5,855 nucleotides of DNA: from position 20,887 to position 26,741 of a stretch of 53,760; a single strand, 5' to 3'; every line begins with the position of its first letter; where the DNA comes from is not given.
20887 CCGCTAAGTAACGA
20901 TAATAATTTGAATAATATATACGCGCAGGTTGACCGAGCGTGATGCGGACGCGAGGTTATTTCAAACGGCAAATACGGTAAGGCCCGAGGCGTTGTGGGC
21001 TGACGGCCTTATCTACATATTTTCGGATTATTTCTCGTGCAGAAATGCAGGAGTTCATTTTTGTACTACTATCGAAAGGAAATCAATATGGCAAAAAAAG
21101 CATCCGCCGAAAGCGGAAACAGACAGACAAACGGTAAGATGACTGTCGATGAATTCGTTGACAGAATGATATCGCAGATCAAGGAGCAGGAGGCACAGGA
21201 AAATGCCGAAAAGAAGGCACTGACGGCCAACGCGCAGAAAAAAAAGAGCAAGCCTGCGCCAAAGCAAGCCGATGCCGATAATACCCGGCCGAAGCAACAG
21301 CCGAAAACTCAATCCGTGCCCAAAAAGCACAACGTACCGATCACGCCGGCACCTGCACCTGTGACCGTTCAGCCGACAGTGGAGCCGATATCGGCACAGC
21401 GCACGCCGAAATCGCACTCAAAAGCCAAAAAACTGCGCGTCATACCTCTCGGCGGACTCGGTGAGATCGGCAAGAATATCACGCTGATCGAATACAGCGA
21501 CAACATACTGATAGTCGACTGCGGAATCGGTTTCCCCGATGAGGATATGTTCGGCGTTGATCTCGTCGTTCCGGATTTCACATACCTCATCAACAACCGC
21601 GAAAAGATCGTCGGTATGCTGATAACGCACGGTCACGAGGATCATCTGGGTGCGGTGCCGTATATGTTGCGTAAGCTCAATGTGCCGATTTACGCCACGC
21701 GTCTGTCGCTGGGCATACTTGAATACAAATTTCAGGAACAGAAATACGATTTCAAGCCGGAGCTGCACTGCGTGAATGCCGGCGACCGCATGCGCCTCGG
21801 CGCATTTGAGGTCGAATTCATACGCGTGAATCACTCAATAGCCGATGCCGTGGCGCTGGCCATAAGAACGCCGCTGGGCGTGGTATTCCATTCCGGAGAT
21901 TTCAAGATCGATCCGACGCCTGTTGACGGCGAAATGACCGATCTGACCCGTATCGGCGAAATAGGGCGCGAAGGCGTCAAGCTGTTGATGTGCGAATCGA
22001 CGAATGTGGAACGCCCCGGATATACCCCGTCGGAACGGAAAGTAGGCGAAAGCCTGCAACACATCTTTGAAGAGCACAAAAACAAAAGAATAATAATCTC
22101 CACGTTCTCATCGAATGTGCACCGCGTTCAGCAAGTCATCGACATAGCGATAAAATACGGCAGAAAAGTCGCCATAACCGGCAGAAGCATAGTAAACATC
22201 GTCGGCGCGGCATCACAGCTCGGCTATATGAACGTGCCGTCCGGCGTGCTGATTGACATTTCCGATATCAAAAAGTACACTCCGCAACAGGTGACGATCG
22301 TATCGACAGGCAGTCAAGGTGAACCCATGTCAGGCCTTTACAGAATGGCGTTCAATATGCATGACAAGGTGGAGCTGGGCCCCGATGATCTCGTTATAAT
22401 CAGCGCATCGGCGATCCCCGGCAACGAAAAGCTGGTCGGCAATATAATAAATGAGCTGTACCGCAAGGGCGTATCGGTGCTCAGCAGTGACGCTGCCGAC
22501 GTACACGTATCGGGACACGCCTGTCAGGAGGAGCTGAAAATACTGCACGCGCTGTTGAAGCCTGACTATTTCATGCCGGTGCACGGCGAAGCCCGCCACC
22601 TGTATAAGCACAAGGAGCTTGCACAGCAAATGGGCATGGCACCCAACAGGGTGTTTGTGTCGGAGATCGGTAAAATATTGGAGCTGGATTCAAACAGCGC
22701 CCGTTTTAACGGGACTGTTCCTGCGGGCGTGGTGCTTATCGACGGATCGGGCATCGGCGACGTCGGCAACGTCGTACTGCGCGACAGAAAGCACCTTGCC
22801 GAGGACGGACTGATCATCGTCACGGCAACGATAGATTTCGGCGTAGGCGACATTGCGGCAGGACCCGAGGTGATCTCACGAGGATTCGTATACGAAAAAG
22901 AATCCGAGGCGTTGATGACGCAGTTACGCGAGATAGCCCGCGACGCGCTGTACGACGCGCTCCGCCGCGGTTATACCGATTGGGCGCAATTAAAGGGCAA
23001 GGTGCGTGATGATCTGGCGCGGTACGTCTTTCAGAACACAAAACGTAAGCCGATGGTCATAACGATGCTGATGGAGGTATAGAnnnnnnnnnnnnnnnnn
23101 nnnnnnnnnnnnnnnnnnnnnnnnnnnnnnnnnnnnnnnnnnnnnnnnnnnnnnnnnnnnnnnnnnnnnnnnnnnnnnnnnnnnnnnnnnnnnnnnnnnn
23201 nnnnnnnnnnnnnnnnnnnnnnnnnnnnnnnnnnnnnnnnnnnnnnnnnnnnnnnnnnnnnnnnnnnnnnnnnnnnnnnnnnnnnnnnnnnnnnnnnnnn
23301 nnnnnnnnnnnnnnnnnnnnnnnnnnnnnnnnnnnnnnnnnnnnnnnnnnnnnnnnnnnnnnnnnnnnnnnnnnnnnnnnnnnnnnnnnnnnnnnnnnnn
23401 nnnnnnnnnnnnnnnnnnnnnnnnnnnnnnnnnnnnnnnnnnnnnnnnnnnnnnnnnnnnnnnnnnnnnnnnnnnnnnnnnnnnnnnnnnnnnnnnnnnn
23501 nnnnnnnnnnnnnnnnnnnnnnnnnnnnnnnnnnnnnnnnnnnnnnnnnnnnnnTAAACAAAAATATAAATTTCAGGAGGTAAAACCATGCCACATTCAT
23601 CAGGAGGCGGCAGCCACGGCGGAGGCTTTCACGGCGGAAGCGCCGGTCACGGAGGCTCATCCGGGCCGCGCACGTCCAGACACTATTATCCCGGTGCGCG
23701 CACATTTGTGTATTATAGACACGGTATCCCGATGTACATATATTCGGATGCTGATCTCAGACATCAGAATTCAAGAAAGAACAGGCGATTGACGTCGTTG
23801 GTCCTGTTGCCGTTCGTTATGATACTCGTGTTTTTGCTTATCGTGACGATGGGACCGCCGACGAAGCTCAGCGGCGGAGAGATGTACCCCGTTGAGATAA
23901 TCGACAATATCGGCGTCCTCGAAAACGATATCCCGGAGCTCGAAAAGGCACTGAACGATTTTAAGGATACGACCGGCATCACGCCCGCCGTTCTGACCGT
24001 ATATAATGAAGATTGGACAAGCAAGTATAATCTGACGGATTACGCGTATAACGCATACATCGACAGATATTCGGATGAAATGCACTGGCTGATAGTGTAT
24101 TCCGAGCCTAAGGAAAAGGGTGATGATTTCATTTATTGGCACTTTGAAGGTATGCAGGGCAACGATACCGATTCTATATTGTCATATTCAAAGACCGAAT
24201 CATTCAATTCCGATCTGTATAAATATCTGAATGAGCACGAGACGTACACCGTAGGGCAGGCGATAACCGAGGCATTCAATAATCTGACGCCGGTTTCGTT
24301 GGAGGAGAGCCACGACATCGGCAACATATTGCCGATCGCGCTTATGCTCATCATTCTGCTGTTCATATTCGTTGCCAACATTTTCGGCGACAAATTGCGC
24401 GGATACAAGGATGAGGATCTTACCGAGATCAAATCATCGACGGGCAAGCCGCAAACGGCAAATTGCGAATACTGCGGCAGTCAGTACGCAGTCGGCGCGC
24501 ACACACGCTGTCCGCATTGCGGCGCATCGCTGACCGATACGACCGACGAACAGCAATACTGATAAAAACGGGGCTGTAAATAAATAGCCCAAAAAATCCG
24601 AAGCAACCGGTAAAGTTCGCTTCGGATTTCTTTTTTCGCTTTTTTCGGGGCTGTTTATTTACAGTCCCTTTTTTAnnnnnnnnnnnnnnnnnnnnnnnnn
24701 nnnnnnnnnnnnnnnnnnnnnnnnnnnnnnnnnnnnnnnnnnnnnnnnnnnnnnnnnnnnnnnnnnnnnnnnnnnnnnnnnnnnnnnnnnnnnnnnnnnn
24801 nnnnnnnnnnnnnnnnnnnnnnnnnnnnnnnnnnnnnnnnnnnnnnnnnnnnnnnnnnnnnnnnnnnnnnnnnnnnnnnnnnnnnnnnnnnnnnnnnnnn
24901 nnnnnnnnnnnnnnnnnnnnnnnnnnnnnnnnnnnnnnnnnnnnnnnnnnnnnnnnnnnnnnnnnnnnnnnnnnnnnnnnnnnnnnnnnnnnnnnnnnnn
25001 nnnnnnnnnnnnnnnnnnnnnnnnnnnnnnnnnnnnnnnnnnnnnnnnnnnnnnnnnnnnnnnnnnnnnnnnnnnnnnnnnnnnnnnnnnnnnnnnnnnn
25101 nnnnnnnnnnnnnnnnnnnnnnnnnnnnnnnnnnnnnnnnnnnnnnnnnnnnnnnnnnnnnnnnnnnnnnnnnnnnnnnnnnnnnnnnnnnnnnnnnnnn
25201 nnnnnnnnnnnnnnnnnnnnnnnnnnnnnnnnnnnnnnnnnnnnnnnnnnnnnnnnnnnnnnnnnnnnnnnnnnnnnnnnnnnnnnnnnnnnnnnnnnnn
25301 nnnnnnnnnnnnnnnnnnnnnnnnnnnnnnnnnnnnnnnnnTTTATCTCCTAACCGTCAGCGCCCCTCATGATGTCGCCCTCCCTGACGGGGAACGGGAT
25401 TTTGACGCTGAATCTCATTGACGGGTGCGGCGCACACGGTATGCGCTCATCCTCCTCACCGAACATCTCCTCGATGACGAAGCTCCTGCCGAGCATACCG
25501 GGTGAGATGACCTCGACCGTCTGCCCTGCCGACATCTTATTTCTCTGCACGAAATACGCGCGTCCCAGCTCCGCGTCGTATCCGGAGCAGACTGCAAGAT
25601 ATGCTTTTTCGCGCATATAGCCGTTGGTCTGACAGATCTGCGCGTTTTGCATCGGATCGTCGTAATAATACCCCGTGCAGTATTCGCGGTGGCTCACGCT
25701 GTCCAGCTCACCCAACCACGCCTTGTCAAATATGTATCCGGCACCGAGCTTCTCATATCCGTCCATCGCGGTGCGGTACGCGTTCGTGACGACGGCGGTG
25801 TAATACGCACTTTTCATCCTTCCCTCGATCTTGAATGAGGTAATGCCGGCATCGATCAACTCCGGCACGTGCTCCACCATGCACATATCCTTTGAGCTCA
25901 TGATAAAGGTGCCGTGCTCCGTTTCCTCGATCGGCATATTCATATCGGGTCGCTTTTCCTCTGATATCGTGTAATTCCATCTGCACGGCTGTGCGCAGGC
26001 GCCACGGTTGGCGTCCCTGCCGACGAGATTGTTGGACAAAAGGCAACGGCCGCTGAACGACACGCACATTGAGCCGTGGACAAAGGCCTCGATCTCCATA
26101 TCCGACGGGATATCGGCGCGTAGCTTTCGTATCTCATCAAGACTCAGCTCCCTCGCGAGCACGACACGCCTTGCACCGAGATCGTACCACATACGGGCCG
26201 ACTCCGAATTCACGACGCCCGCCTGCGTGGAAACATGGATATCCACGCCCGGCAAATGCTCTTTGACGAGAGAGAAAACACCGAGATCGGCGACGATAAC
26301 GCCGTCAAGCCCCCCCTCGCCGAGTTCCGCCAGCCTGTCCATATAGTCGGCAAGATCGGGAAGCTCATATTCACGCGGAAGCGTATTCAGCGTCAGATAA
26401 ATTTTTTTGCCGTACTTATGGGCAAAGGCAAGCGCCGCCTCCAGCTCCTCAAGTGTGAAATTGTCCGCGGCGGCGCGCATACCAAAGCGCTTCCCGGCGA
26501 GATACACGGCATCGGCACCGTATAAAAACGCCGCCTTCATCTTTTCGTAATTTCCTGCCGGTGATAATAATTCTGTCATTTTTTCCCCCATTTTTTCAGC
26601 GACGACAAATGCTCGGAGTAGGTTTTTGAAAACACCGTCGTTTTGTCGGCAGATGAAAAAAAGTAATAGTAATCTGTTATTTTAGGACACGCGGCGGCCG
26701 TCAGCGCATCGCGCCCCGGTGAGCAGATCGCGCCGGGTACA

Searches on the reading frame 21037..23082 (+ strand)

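Call 69: search_protein_families(library=pfam, proteins=[window:21037-23082:+], max_evalue=0.00001)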
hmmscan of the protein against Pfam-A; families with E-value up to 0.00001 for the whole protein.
window:21037-23082:+ (681 aa): 5 families
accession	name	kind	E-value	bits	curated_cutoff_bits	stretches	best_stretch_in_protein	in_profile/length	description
PF22505.1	RNase_J_b_CASP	-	1e-47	161.5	27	1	350-474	2-126/126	Ribonuclease J, beta-CASP domain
PF17770.6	RNase_J_C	-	4.5e-31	108.3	23.8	1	580-681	1-102/102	Ribonuclease J C-terminal domain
PF07521.17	RMMBL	-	8.2e-11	42.2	21.6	1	488-539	10-60/63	Zn-dependent metallo-hydrolase RNA specificity domain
PF00753.33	Lactamase_B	-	2.6e-10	41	22.7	1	145-251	5-97/196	Metallo-beta-lactamase superfamily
PF12706.13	Lactamase_B_2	-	1.6e-09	38.1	27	1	184-293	24-147/200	Beta-lactamase superfamily domain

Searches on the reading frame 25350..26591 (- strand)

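Call 70: search_protein_families(library=pfam, proteins=[window:25350-26591:-], max_evalue=0.00001)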
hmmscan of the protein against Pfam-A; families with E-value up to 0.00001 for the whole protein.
window:25350-26591:- (413 aa): 2 families
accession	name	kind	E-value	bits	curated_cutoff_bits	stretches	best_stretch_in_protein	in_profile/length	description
PF01136.24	Peptidase_U32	-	1.2e-92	309.8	22.4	1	80-313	4-231/233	Peptidase family U32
PF16325.11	Peptidase_U32_C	-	7.4e-21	74.5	28.2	1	327-409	1-83/83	Peptidase family U32 C-terminal domain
